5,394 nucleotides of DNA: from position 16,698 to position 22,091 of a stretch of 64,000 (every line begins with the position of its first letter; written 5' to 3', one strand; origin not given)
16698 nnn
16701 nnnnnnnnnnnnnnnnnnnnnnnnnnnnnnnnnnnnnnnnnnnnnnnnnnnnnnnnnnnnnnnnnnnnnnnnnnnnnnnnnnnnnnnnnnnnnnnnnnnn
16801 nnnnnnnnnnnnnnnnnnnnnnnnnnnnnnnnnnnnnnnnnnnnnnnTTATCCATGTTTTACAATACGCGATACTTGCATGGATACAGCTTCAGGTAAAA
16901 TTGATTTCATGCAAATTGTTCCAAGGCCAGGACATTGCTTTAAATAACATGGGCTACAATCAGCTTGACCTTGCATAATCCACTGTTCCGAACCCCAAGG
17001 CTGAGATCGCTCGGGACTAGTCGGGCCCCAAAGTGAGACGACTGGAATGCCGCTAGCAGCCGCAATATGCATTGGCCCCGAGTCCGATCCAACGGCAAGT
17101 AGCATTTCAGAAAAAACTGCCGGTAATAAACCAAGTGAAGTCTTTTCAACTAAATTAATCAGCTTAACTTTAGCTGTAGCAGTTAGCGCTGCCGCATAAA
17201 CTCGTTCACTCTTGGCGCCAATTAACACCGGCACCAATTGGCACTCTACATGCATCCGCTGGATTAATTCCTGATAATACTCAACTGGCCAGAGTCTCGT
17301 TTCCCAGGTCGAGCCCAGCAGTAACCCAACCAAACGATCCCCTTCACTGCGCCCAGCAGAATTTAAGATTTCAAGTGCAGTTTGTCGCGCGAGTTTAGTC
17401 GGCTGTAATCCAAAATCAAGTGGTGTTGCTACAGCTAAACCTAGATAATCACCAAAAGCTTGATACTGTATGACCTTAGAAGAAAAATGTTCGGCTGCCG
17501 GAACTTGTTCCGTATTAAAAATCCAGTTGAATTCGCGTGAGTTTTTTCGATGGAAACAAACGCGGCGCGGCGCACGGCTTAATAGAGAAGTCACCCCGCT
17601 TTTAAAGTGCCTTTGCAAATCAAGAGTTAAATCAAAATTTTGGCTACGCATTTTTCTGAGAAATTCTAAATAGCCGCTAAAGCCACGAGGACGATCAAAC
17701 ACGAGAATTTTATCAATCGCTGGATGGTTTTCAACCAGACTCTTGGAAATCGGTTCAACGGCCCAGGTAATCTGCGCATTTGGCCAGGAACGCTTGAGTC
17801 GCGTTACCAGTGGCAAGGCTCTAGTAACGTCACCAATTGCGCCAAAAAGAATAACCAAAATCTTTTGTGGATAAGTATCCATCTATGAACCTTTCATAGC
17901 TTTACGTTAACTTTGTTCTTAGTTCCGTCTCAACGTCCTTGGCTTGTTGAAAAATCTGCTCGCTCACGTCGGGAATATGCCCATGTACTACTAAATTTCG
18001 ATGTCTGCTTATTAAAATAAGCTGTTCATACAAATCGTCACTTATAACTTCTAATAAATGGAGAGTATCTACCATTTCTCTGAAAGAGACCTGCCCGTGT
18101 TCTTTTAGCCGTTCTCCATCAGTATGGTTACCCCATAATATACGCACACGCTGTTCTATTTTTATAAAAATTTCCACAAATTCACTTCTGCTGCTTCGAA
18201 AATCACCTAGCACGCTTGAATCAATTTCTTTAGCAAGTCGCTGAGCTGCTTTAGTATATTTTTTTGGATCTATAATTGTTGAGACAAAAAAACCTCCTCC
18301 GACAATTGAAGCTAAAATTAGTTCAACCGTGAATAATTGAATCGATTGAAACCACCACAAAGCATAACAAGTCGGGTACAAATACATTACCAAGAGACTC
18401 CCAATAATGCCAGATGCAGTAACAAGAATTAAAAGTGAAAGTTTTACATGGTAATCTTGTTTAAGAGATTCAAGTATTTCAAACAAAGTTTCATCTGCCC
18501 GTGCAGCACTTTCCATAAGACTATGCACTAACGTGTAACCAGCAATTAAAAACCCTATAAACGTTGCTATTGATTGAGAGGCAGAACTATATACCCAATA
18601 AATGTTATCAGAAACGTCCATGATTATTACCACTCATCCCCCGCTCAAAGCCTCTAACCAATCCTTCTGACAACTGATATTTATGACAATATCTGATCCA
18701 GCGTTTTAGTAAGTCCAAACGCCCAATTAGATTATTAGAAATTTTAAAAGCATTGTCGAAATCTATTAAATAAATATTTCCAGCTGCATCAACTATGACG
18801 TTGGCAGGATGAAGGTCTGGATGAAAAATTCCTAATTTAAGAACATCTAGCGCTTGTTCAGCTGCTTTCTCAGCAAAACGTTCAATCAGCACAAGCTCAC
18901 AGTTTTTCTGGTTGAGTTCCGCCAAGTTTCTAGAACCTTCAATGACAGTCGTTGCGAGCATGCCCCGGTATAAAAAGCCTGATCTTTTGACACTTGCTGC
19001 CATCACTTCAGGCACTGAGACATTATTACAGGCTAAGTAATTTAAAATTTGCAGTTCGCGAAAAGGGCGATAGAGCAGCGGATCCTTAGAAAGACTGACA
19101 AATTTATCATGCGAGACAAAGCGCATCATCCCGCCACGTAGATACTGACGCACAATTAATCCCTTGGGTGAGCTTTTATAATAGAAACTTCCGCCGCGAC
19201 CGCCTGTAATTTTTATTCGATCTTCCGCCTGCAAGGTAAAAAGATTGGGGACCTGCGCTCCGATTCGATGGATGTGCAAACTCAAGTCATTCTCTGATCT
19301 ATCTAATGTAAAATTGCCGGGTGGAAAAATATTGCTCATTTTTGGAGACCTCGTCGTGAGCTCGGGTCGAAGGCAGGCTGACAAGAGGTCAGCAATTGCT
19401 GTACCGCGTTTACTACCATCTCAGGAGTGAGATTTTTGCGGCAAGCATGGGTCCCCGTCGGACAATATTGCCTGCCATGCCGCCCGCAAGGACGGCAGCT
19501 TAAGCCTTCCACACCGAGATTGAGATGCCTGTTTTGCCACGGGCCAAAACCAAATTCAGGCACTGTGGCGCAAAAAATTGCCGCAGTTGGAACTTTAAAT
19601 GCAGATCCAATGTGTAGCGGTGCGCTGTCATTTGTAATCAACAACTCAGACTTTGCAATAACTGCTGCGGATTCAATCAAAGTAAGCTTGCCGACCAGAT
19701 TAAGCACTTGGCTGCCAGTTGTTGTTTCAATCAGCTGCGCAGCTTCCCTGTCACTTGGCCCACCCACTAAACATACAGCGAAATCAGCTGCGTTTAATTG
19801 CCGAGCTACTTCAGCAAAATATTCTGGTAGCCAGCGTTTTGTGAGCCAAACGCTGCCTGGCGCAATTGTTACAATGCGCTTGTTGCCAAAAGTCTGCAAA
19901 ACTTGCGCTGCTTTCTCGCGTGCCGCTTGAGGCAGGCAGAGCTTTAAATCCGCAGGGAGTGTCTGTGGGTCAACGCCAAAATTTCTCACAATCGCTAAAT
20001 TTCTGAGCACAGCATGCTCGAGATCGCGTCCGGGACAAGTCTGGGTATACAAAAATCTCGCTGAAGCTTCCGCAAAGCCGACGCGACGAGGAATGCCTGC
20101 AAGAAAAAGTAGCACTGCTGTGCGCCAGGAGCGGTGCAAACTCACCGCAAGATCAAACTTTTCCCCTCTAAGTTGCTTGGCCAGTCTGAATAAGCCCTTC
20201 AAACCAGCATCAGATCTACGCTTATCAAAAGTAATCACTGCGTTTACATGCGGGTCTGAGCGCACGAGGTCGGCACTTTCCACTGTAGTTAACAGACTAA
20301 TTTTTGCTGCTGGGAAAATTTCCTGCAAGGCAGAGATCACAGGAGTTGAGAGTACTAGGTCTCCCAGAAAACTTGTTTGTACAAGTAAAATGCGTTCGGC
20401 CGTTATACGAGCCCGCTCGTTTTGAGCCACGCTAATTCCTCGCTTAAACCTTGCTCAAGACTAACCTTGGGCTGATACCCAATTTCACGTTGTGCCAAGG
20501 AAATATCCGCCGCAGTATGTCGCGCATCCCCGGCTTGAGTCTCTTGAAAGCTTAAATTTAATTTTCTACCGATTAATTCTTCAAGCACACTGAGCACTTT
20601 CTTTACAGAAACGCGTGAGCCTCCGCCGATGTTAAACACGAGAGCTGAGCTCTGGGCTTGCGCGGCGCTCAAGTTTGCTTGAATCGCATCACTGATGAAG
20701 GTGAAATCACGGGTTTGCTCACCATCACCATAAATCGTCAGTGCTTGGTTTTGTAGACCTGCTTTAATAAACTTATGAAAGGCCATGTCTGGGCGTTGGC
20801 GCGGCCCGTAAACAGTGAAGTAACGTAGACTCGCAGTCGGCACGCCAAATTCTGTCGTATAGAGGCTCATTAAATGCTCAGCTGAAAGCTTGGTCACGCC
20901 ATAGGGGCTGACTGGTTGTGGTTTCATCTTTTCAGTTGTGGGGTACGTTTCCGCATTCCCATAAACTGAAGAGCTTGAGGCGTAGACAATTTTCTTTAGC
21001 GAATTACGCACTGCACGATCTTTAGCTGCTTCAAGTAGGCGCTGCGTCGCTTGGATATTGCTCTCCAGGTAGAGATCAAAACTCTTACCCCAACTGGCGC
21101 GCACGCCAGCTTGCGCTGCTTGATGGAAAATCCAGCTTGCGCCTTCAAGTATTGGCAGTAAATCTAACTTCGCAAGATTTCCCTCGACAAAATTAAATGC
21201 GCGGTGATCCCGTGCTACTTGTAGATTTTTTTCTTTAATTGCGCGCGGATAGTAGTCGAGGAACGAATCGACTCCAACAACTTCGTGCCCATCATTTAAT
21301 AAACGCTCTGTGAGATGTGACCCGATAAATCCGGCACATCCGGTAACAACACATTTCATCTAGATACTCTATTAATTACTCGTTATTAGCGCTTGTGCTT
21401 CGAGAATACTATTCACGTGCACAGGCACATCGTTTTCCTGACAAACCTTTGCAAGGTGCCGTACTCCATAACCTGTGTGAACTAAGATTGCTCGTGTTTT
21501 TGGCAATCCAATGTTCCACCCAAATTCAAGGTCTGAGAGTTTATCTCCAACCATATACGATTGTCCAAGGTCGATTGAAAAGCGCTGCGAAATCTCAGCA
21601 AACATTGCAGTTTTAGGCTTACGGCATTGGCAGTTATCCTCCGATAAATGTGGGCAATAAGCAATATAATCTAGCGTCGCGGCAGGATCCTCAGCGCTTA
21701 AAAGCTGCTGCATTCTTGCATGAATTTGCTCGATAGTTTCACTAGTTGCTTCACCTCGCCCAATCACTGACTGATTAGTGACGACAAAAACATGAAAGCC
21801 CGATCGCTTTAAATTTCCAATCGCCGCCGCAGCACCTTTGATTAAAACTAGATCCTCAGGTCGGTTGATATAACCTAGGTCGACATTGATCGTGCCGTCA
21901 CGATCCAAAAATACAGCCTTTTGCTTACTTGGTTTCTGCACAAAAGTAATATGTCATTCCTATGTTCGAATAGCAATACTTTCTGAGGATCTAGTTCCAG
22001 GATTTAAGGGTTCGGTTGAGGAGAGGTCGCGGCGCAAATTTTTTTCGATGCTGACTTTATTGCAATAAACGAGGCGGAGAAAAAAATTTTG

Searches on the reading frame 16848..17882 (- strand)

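Call 75: search_protein_families(library=pfam, proteins=[window:16848-17882:-], max_evalue=0.001)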
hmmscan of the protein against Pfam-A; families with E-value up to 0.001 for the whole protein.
window:16848-17882:- (344 aa): 1 family
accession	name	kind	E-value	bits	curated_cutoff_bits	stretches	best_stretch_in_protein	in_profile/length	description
PF01075.23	Glyco_transf_9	-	1.2e-36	126.8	22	1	73-318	3-242/247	Glycosyltransferase family 9 (heptosyltransferase)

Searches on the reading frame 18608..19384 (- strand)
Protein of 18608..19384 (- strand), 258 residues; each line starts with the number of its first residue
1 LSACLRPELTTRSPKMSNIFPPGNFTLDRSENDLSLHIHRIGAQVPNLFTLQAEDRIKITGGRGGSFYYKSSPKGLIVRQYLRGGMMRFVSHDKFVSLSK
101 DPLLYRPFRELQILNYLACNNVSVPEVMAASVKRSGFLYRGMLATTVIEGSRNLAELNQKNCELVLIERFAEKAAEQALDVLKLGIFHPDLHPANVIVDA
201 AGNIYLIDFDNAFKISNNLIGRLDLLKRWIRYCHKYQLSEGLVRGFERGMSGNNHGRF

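Call 75: search_protein_families(library=pfam, proteins=[window:18608-19384:-], max_evalue=0.001)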
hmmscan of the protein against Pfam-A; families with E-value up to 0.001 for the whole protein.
window:18608-19384:- (258 aa): 6 families
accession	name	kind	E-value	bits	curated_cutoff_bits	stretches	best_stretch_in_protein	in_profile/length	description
PF06293.20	Kdo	-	3.7e-13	49.8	21.3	1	74-217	28-174/207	Lipopolysaccharide kinase (Kdo/WaaP) family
PF01636.29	APH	-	4.1e-07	30.4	23.2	1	161-212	140-197/239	Phosphotransferase enzyme family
PF03109.22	ABC1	-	1.2e-05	25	22.9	1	120-219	128-221/244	ABC1 atypical kinase-like domain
PF00069.31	Pkinase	-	7.2e-05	22.7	31.7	1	108-217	46-150/263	Protein kinase domain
PF19974.5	TCAD9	-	0.00016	21.4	40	1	174-211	287-323/429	Ternary complex associated domain 9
PF01163.29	RIO1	-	0.00035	20.7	22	1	109-235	57-172/187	RIO domain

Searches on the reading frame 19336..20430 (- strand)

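Call 75: search_protein_families(library=pfam, proteins=[window:19336-20430:-], max_evalue=0.001)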
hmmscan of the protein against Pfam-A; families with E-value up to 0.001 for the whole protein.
window:19336-20430:- (364 aa): 1 family
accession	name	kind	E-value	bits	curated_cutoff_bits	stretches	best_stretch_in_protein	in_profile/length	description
PF01075.23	Glyco_transf_9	-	9.8e-44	150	22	1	81-318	2-239/247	Glycosyltransferase family 9 (heptosyltransferase)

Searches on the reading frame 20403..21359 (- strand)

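Call 47: search_protein_families(library=pfam, proteins=[window:20403-21359:-], max_evalue=0.001)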
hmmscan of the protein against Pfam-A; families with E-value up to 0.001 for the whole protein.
window:20403-21359:- (318 aa): 6 families
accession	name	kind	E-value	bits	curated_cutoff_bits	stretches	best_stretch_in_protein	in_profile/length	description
PF01370.27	Epimerase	-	3e-53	181.2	20.9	1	4-245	2-240/240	NAD dependent epimerase/dehydratase family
PF16363.11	GDP_Man_Dehyd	-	2.4e-52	178.9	27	1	5-307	2-331/332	GDP-mannose 4,6 dehydratase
PF01073.25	3Beta_HSD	-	4.8e-18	65.6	22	1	4-235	1-231/280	3-beta hydroxysteroid dehydrogenase/isomerase family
PF07993.18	NAD_binding_4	-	1.3e-08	34.8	20.1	1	72-185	87-209/258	Male sterility protein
PF02719.21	Polysacc_synt_2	-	3.1e-08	33.6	20.2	1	4-268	2-252/293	Polysaccharide biosynthesis protein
PF04321.23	RmlD_sub_bind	-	4.3e-08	33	27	1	1-212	1-178/287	RmlD substrate binding domain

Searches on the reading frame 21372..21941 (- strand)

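Call 47: search_protein_families(library=pfam, proteins=[window:21372-21941:-], max_evalue=0.001)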
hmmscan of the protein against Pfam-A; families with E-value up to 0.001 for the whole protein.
window:21372-21941:- (189 aa): 5 families
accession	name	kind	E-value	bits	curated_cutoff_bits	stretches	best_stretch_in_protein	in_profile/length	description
PF13242.12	Hydrolase_like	-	8.4e-10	38.9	22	1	106-161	2-55/75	HAD-hyrolase-like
PF00702.32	Hydrolase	-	3.1e-08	34.7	26.4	1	23-141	89-187/191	haloacid dehalogenase-like hydrolase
PF08645.17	PNK3P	-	9.1e-07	29.2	22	1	38-133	35-125/161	Polynucleotide kinase 3 phosphatase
PF13419.12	HAD_2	-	5e-06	27.2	23.8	0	100-146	127-173/178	Haloacid dehalogenase-like hydrolase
PF13344.12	Hydrolase_6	-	0.00046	20.6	27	1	11-65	2-47/101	Haloacid dehalogenase-like hydrolase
